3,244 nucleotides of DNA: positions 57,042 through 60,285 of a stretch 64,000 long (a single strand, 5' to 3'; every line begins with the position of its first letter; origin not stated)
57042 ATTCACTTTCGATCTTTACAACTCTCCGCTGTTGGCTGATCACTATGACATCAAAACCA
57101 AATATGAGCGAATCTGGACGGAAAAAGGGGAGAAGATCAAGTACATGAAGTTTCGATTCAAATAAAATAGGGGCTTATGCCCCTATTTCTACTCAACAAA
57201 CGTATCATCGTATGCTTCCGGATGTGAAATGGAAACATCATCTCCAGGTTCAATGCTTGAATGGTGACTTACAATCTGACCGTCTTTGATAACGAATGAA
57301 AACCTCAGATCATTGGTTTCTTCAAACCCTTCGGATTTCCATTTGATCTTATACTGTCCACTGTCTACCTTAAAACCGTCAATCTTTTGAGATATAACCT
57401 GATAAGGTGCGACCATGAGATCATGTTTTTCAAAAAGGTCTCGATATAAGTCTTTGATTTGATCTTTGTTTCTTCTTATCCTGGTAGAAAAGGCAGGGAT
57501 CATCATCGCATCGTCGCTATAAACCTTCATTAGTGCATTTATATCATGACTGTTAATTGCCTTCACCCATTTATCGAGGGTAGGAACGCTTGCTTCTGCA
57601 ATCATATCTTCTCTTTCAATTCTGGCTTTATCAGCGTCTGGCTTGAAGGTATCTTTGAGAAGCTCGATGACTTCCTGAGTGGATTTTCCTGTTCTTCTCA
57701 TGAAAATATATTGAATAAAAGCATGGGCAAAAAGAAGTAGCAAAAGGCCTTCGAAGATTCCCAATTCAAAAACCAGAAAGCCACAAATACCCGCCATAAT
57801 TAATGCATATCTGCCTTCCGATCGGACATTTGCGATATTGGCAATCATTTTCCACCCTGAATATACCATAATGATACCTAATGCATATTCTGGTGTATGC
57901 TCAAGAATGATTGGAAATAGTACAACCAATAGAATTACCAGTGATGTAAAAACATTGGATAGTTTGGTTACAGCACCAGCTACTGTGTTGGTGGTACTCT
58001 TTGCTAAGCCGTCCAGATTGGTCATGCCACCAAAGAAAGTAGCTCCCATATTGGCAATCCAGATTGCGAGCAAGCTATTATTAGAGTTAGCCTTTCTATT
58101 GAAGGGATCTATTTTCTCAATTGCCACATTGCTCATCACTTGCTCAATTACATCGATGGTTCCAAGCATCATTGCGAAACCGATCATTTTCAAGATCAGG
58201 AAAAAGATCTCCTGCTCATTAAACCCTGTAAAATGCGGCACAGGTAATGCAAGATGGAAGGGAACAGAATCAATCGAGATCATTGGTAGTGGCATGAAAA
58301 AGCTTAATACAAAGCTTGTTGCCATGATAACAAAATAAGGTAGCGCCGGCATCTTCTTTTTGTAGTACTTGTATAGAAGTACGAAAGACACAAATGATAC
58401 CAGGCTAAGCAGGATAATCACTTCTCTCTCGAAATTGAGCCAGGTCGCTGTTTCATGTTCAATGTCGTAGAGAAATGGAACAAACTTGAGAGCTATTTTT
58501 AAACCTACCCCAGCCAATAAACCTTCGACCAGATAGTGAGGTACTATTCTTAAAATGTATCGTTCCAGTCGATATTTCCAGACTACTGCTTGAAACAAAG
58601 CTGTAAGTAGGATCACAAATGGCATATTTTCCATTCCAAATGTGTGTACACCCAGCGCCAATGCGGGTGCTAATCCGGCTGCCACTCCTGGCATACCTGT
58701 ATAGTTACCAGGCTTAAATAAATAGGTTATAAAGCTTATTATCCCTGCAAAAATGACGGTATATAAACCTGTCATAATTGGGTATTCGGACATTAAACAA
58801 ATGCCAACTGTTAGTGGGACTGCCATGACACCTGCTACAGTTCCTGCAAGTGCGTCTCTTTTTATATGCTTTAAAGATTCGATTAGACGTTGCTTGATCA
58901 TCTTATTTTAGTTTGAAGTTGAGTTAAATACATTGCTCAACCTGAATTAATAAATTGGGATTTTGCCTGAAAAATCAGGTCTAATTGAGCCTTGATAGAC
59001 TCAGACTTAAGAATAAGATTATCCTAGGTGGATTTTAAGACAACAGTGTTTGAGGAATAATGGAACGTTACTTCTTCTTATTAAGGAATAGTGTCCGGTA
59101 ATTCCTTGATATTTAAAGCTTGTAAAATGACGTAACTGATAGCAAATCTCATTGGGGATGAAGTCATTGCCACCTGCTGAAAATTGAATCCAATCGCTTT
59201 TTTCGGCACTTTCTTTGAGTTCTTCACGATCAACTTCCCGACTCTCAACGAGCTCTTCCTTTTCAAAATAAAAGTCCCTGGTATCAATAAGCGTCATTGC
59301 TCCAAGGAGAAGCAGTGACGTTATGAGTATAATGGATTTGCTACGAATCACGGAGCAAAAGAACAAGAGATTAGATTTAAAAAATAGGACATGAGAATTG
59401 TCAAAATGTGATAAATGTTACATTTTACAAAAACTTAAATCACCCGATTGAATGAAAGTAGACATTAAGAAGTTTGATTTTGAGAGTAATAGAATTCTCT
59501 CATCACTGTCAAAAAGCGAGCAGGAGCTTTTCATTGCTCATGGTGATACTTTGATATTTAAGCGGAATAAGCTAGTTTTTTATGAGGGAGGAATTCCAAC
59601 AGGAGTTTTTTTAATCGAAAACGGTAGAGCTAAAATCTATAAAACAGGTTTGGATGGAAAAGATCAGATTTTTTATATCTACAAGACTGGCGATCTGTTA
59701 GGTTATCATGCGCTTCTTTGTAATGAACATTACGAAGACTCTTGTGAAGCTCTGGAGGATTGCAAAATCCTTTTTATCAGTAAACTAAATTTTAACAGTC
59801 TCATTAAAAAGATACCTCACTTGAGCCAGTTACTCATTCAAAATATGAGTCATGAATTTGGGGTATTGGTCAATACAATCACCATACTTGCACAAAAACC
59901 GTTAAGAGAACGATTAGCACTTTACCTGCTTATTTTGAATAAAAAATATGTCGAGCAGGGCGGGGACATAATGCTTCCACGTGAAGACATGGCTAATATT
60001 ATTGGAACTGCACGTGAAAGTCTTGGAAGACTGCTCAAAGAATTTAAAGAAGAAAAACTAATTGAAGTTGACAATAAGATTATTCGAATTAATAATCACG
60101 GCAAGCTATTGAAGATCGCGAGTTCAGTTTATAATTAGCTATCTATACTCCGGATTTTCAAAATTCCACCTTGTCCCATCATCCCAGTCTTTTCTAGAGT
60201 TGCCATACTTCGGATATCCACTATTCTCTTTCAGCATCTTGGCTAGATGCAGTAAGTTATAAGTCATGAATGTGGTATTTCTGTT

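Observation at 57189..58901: SulP transporter fused to an iota-carbonic-anhydrase-like domain in place of STAS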

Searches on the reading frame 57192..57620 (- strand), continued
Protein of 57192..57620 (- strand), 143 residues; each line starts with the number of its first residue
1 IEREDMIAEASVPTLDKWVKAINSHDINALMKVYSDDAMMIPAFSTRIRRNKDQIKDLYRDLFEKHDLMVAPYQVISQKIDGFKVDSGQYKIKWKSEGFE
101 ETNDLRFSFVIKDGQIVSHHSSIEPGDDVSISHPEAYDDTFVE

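Call 70: search_protein_families(library=pfam, proteins=[P0132, P0141, P0151, P0163, P0166, P0178, P0179, P0192, P0207, P0258], max_evalue=0.001)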
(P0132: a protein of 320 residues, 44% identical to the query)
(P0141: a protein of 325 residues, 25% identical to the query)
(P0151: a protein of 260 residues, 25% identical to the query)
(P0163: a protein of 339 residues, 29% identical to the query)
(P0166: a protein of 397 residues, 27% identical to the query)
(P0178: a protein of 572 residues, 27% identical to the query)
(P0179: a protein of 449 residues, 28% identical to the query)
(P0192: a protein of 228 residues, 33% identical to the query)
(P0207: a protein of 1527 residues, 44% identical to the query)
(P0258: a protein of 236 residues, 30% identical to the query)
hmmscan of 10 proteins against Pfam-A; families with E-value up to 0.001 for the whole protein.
P0132 (320 aa): 3 families
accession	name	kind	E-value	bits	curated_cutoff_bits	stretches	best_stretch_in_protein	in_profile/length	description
PF01740.26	STAS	-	4.6e-15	55.7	22.6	1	67-151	10-97/106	STAS domain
PF12680.13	SnoaL_2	-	1.4e-06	29.3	27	1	190-249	2-60/102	SnoaL-like domain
PF13466.11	STAS_2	-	2.3e-05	24.9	29.2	1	80-144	11-76/80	STAS domain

P0141 (325 aa): 4 families
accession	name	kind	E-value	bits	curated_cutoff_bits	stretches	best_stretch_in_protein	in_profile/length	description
PF08332.16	CaMKII_AD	-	2.3e-35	122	22.1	2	57-174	2-128/128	Calcium/calmodulin dependent protein kinase II association domain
PF13474.12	SnoaL_3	-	4.3e-14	53.3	22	2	60-173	1-119/121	SnoaL-like domain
PF14534.12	DUF4440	-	1.9e-13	51.2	25.2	2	60-165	1-107/107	Domain of unknown function (DUF4440)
PF12680.13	SnoaL_2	-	8.4e-11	42.8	27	1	65-163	2-99/102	SnoaL-like domain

P0151 (260 aa): 2 families
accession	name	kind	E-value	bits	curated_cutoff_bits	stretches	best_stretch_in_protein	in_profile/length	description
PF08332.16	CaMKII_AD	-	7e-15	55.8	22.1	2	9-120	9-128/128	Calcium/calmodulin dependent protein kinase II association domain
PF12680.13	SnoaL_2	-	1.6e-08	35.5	27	1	151-202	6-55/102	SnoaL-like domain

P0163 (339 aa): 5 families
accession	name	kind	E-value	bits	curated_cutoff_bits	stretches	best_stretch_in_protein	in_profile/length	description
PF08332.16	CaMKII_AD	-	1.6e-24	86.9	22.1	2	22-140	2-128/128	Calcium/calmodulin dependent protein kinase II association domain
PF13474.12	SnoaL_3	-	1.1e-15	58.5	22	2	25-139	1-119/121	SnoaL-like domain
PF14534.12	DUF4440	-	2.1e-15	57.5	25.2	2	25-131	1-107/107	Domain of unknown function (DUF4440)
PF12680.13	SnoaL_2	-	2e-07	32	27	1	31-129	3-99/102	SnoaL-like domain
PF13577.12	SnoaL_4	-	0.00023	21.6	24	0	22-132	6-123/126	SnoaL-like domain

P0166 (397 aa): 5 families
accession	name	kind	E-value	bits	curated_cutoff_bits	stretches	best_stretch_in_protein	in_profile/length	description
PF08332.16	CaMKII_AD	-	9.8e-26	90.8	22.1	2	282-395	5-127/128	Calcium/calmodulin dependent protein kinase II association domain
PF14534.12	DUF4440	-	5.9e-16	59.3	25.2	2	282-387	1-107/107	Domain of unknown function (DUF4440)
PF13474.12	SnoaL_3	-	1.7e-14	54.6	22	2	282-394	1-118/121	SnoaL-like domain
PF12680.13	SnoaL_2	-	7.6e-09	36.5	27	0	160-258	3-99/102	SnoaL-like domain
PF13577.12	SnoaL_4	-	1.9e-06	28.3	24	0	279-311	6-38/126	SnoaL-like domain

P0178 (572 aa): 7 families
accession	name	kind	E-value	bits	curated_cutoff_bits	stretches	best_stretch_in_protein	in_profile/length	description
PF08332.16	CaMKII_AD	-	2.3e-28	99.3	22.1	3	416-533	3-128/128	Calcium/calmodulin dependent protein kinase II association domain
PF13474.12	SnoaL_3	-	2.3e-25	89.7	22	3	418-532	1-118/121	SnoaL-like domain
PF14534.12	DUF4440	-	9.3e-18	65.1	25.2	2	419-524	2-107/107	Domain of unknown function (DUF4440)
PF13577.12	SnoaL_4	-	1.6e-05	25.3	24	0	504-526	102-124/126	SnoaL-like domain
PF11533.15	AtzH-like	-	0.00011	22.4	27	0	287-404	10-124/126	AtzH-like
PF12680.13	SnoaL_2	-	0.00024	22.1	27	0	296-391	4-97/102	SnoaL-like domain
PF09782.14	NDUF_B6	-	0.00068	20.3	27.9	0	456-534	37-107/128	NADH:ubiquinone oxidoreductase, NDUFB6/B17 subunit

P0179 (449 aa): 4 families
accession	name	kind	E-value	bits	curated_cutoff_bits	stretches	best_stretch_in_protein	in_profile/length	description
PF08332.16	CaMKII_AD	-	2.4e-29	102.5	22.1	2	153-270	2-128/128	Calcium/calmodulin dependent protein kinase II association domain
PF14534.12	DUF4440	-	1.7e-16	61.1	25.2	2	157-261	2-107/107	Domain of unknown function (DUF4440)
PF13474.12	SnoaL_3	-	4.6e-12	46.8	22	2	156-269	1-118/121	SnoaL-like domain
PF12680.13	SnoaL_2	-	7.1e-09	36.6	27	1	163-260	4-100/102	SnoaL-like domain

P0192 (228 aa): 2 families
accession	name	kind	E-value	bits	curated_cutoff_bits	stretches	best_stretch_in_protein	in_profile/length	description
PF08332.16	CaMKII_AD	-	2.2e-09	38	22.1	1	90-217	5-128/128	Calcium/calmodulin dependent protein kinase II association domain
PF13474.12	SnoaL_3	-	0.00081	20.2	22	0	90-216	1-118/121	SnoaL-like domain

P0207 (1527 aa): 17 families
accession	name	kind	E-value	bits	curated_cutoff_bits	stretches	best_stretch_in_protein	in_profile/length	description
PF00041.27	fn3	-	9e-94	308.3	25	13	1291-1374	5-83/84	Fibronectin type III domain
PF16656.11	Pur_ac_phosph_N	-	1.9e-37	128.2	30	0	1299-1360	13-82/93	Purple acid Phosphatase, N-terminal domain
PF16383.10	DUF4992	-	5.4e-26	91.9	29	4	1263-1373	29-138/183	Domain of unknown function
PF25059.1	FN3_DSCAM-DSCAML_C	-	1.6e-23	83.3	39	0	370-420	23-69/89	DSCAM/DSCAML C-terminal Fn3-like domain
PF22433.2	MtxA_IG-like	-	1.7e-14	53.9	26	0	1237-1264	39-67/83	Magnetotaxis protein MtxA, Immunoglobulin-like domain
PF24943.1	Fn3_Dep-1_2nd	-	2.4e-14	53.4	27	0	473-513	45-85/97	Dep-1 second Fn3-like domain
PF09912.14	DUF2141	-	1.2e-11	44.9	24.4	0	385-431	34-79/112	Uncharacterized protein conserved in bacteria (DUF2141)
PF07705.17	CARDB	-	6.6e-11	42.8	22.7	1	26-134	2-100/101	CARDB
PF23608.1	Ig_ILCR1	-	7.6e-11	42.5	27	0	382-417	47-88/114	ILCR1 Ig-like domain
PF09294.16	Interfer-bind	-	2.5e-10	41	21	0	1218-1276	43-97/104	Interferon-alpha/beta receptor, fibronectin type III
PF23376.1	Fn3_VIN3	-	5.4e-10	40.2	33.9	0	1294-1364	15-85/99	VIN3-like, fibronectin type-III domain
PF10179.15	NDNF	-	2.6e-09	37.6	27.3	0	385-421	79-115/127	Neuron-derived neurotrophic factor, first Fn(III) domain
PF23759.1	GBD_T9SS_assoc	-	2.4e-08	34.7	27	0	1339-1365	85-111/116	Galactose binding domain-like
PF21466.3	GH101_dom-5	-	9.6e-08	32.4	27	0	385-426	33-77/145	Endo-alpha-N-acetylgalactosaminidase, domain 5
PF25788.1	Ig_Rha78A_N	-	3e-07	31.1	27.4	0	1300-1369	19-94/105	Rha78A-like, N-terminal immunoglobulin domain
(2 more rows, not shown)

P0258 (236 aa): 3 families
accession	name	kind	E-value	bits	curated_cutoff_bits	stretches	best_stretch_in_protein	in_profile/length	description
PF08332.16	CaMKII_AD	-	4.7e-16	59.5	22.1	1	120-235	8-128/128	Calcium/calmodulin dependent protein kinase II association domain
PF14534.12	DUF4440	-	2.7e-13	50.7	25.2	1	120-226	4-107/107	Domain of unknown function (DUF4440)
PF13474.12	SnoaL_3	-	5.2e-11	43.4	22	1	120-233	4-118/121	SnoaL-like domain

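Call 89: search_protein_families(library=ncbifam, proteins=[window:57192-57620:-], max_evalue=0.01)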
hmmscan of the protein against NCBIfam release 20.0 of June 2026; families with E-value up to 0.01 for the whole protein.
window:57192-57620:- (143 aa): 3 families
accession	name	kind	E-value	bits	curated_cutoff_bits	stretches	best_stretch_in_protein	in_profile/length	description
TIGR02246.1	TIGR02246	subfamily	0.0002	21.4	33.95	1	16-66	11-60/128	SgcJ/EcaC family oxidoreductase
TIGR02096.1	TIGR02096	subfamily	0.00071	19.9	97.1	1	16-66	5-55/129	ketosteroid isomerase-related protein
NF005688.0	PRK07488.1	equivalog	0.005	15.8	532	1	13-68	323-379/474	indoleacetamide hydrolase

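Call 90: search_protein_families(library=pfam, alignment_id=A4, max_evalue=0.01)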
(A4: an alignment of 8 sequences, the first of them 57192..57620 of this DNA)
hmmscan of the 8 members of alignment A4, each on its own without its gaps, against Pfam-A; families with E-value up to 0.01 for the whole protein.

A. member 1, window:57192-57620:- (143 aa): 3 families
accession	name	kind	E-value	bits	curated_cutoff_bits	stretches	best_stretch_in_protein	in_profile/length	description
PF12680.13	SnoaL_2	-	1.1e-06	29.6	27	1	16-119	2-102/102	SnoaL-like domain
PF13474.12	SnoaL_3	-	1.5e-05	25.7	22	1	14-65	4-55/121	SnoaL-like domain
PF14534.12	DUF4440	-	0.0001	23.2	25.2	1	17-112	7-99/107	Domain of unknown function (DUF4440)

B. families by the number of members that match (of 8 scanned): 6 families
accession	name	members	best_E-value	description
PF12680.13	SnoaL_2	7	1.7e-07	SnoaL-like domain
PF13474.12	SnoaL_3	6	1.2e-05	SnoaL-like domain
PF14534.12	DUF4440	5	2.5e-06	Domain of unknown function (DUF4440)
PF08332.16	CaMKII_AD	3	5.3e-06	Calcium/calmodulin dependent protein kinase II association domain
PF02136.26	NTF2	1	0.0062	Nuclear transport factor 2 (NTF2) domain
PF14926.11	CFAP300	1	0.0086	Cilia- and flagella-associated protein 300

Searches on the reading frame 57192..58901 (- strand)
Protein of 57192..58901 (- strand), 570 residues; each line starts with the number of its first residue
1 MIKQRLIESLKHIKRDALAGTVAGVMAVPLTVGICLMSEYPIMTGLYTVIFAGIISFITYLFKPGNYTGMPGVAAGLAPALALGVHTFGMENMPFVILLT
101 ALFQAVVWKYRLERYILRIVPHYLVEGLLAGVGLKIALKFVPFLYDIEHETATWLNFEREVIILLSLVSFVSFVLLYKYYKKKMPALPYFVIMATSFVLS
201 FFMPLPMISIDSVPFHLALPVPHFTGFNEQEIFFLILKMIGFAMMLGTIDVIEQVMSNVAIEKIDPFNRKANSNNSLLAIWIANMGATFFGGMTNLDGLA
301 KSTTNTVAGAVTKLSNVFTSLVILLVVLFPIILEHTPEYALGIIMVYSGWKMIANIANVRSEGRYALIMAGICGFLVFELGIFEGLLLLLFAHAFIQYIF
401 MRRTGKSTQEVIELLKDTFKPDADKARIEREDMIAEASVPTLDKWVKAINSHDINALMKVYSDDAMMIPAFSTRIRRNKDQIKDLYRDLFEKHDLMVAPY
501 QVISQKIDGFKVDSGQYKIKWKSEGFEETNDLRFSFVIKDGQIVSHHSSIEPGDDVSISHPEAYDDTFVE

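Call 4: search_protein_families(library=pfam, proteins=[window:57192-58901:-], max_evalue=1)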
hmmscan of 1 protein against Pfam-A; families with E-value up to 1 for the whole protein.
window:57192-58901:- (570 aa): 6 families
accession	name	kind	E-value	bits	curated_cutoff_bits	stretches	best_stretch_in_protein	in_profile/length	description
PF00916.26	Sulfate_transp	-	2.2e-24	86.4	23.2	1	14-359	2-363/380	Sulfate permease family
PF12680.13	SnoaL_2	-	2.1e-05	25.5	27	1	443-546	2-102/102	SnoaL-like domain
PF13474.12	SnoaL_3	-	0.00015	22.6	22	1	441-492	4-55/121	SnoaL-like domain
PF14534.12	DUF4440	-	0.0015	19.4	25.2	1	444-538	7-98/107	Domain of unknown function (DUF4440)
PF20155.4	TMP_3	-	0.23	11.6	41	1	293-322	158-187/192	Tape measure protein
PF25258.1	DUF7859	-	0.53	10.7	27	1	382-405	14-37/49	Family of unknown function (DUF7859)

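Call 5: search_protein_families(library=ncbifam, proteins=[window:57192-58901:-], max_evalue=1)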
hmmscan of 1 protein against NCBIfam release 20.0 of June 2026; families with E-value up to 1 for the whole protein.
window:57192-58901:- (570 aa): 8 families
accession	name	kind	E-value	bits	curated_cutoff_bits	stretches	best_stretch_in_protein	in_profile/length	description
TIGR00815.1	sulP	subfamily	6e-21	74.5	380.45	1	10-420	11-441/565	sulfate permease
NF008660.1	PRK11660.1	equivalog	3.6e-20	71.9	614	2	234-408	276-449/572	C4-dicarboxylic acid transporter DauA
NF050096.1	BicarbTportBicA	equivalog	7.7e-12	44.5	880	1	10-353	9-358/547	bicarbonate transporter BicA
TIGR02246.1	TIGR02246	subfamily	0.0017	18.3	33.95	1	443-493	11-60/128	SgcJ/EcaC family oxidoreductase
TIGR02096.1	TIGR02096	subfamily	0.0072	16.6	97.1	1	443-493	5-55/129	ketosteroid isomerase-related protein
NF005688.0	PRK07488.1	equivalog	0.042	12.7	532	1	440-495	323-379/474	indoleacetamide hydrolase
NF006089.0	PRK08241.1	subfamily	0.045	12.8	240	1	433-488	214-269/343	RNA polymerase subunit sigma-70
TIGR02960.1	SigX5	hypoth_equivalog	0.12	11.6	264.75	1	432-492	200-260/322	RNA polymerase sigma-70 factor, TIGR02960 family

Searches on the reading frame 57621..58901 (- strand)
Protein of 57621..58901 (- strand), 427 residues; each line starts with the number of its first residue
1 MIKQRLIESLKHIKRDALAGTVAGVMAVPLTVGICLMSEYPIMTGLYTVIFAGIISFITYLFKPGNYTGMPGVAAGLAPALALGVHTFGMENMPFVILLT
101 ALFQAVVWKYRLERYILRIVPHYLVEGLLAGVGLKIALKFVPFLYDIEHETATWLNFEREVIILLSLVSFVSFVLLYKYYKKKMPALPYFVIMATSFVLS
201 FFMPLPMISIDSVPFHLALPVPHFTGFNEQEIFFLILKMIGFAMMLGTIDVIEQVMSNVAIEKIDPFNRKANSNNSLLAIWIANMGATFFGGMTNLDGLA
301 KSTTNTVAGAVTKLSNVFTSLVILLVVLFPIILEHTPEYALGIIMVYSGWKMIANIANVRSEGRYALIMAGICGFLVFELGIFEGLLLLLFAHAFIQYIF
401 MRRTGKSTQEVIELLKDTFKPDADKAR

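Call 47: search_solved_structures(query=window:57621-58901:-, max_evalue=0.001, show_alignments=2)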
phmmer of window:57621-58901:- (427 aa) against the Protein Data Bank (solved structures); distinct sequences matched with E-value up to 0.001: 4.
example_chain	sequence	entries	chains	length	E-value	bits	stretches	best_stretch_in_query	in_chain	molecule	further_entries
6ki1_A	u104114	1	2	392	1.1e-09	41.1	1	11-336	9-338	Low affinity sulfate transporter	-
7xlm_A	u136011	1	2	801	4.2e-07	32.6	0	175-347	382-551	Sulfate transporter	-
8tnw_A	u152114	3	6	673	4.1e-06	29.4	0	175-347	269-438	Sulfate transporter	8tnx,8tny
7v73_A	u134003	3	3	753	0.00013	24.4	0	122-347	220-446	Prestin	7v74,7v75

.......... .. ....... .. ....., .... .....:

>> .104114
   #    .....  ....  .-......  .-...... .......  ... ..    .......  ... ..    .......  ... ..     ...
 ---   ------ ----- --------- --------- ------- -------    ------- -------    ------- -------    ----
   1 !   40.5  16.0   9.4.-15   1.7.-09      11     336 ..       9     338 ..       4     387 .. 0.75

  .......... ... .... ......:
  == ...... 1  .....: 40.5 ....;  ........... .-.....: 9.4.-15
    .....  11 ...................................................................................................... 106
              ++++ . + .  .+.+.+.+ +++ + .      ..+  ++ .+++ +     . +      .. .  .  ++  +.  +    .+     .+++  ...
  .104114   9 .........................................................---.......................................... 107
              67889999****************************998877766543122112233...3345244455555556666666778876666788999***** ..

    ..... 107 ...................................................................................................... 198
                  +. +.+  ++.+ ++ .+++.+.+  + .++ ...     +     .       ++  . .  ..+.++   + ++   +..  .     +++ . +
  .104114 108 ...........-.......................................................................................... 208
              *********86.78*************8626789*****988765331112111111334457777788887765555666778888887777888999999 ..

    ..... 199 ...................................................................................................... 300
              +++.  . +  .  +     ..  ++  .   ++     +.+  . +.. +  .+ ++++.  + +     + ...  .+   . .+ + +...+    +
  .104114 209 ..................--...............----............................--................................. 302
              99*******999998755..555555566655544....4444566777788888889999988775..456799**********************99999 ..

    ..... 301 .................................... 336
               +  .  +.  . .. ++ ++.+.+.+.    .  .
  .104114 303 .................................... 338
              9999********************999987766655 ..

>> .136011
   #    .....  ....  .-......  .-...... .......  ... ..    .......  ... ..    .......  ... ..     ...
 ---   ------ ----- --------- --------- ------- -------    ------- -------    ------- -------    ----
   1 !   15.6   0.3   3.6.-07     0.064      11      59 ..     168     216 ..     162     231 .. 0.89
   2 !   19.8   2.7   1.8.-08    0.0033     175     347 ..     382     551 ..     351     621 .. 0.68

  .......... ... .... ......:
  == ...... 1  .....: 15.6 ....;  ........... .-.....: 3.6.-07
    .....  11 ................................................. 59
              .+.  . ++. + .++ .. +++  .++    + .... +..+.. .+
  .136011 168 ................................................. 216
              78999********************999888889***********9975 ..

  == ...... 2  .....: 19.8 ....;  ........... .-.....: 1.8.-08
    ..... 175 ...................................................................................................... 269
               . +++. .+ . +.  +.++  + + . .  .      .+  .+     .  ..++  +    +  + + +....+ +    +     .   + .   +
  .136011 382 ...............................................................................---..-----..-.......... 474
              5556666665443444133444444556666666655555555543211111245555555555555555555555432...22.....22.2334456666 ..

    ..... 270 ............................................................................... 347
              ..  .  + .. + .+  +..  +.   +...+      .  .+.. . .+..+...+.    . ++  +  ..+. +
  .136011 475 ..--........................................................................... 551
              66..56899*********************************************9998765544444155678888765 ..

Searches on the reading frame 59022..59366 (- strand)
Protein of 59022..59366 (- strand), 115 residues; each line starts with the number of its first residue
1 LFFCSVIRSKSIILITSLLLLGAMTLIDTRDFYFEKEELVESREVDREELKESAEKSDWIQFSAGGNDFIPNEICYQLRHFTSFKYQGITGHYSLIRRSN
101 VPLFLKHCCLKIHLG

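Call 16: search_protein_families(library=pfam, proteins=[window:59022-59366:-], max_evalue=0.01)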
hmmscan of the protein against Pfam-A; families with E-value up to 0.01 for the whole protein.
window:59022-59366:- (115 aa): 0 families

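Call 64: find_homologous_proteins(query=window:59022-59366:-, max_evalue=0.01)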
Query window:59022-59366:- (115 aa): 4 proteins with E <= 0.01 among 13 candidates.
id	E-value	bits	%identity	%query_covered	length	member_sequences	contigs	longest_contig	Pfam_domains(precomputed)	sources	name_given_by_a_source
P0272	9.2e-64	230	95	96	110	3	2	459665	-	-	-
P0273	3.2e-48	180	81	90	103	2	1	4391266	-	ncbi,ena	-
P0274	1.4e-32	130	64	80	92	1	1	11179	-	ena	-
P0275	5.5e-26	109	58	79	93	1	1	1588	-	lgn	-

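Call 89: search_protein_families(library=ncbifam, proteins=[window:59022-59366:-], max_evalue=0.01)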
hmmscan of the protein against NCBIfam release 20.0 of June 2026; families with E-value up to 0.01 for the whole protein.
window:59022-59366:- (115 aa): 0 families

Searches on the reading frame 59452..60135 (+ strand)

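Call 16: search_protein_families(library=pfam, proteins=[window:59452-60135:+], max_evalue=0.01)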
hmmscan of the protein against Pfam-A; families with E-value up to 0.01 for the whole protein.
window:59452-60135:+ (228 aa): 3 families
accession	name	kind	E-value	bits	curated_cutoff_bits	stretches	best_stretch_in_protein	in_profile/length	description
PF00027.35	cNMP_binding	-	6.6e-18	64.9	27.5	1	36-120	4-88/89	Cyclic nucleotide-binding domain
PF13545.12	HTH_Crp_2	-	2.8e-14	53.2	27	1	153-221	1-69/70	Crp-like helix-turn-helix domain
PF00325.26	Crp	-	2.6e-07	30.7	21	1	175-204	3-32/32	Bacterial regulatory proteins, crp family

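Call 89: search_protein_families(library=ncbifam, proteins=[window:59452-60135:+], max_evalue=0.01)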
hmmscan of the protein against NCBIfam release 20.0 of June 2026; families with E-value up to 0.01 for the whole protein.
window:59452-60135:+ (228 aa): 11 families
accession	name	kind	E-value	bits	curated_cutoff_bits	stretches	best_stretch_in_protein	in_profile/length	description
NF008365.0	PRK11161.1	subfamily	1.4e-22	80.2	228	1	38-225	54-245/250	fumarate/nitrate reduction transcriptional regulator Fnr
NF008732.0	PRK11753.1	equivalog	3e-16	59.5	266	1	21-213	13-210/214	cAMP-activated global transcriptional regulator CRP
NF006901.0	PRK09392.1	equivalog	1.8e-11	43.8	211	1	53-224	52-222/236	transcriptional activator FtrB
NF050806.1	TransRegFixKCaul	equivalog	2e-11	43.5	300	1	22-206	14-196/215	transcriptional regulator FixK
NF007707.0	PRK10402.1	subfamily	5.6e-11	42.5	180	1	35-226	35-221/226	transcriptional regulator YeiL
NF045989.1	TransRegFnrLRhodb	equivalog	1.7e-10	40.6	300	1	41-222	46-234/245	transcriptional regulator FnrL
TIGR03697.1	NtcA_cyano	equivalog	3e-10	40.2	244.95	1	40-216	2-185/193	global nitrogen regulator NtcA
NF053664.1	TransRegPtrACyano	equivalog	1.9e-07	30.6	300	1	52-209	30-185/196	Crp/Fnr family transcriptional regulator PtrA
NF010499.0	PRK13918.1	equivalog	7e-06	25.7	274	1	31-223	12-201/205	CRP/FNR family transcriptional regulator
NF052518.1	TransRegLdrP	equivalog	1.6e-05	25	300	1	36-220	4-185/195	transcriptional regulator LdrP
NF041163.2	encap_f2b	equivalog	2.9e-05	23.4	400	1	36-130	100-195/450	family 2B encapsulin nanocompartment shell protein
